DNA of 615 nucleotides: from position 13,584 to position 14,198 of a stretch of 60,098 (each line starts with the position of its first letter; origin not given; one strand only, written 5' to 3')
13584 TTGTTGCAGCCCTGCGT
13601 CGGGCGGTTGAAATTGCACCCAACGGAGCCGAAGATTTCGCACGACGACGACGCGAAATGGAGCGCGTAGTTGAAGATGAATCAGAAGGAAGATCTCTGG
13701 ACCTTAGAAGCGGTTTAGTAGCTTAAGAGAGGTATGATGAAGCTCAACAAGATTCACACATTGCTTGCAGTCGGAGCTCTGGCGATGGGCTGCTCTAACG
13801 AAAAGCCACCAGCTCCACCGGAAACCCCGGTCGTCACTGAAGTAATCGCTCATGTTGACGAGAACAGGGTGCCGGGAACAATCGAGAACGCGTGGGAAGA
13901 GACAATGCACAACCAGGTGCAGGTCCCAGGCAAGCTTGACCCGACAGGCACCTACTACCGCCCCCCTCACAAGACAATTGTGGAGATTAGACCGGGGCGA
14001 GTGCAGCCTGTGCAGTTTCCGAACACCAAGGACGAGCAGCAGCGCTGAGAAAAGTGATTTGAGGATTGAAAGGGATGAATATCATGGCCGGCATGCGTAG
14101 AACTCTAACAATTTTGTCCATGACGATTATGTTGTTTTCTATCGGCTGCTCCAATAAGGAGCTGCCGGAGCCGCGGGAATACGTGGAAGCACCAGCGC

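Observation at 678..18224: F/G-type T4SS core with a reduced gene set and a non-canonical downstream module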

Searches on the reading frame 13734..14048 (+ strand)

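Call 5: search_protein_families(library=pfam, proteins=[window:13734-14048:+], max_evalue=0.01)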
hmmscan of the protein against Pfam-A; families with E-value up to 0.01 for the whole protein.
window:13734-14048:+ (104 aa): 0 families

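Call 7: search_protein_families(library=ncbifam, proteins=[window:13734-14048:+], max_evalue=0.1)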
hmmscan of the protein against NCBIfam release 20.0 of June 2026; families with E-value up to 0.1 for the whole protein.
window:13734-14048:+ (104 aa): 0 families

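Call 18: search_protein_families(library=pfam, proteins=[window:13734-14048:+], max_evalue=10)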
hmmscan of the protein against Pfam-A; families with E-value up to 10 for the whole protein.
window:13734-14048:+ (104 aa): 1 family
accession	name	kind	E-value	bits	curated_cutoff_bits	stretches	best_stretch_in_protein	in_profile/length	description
PF21899.1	Tal_Pri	-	0.041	14.4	27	1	68-77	2-11/32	Tarsal-less (Tal)/polished rice (Pri) peptide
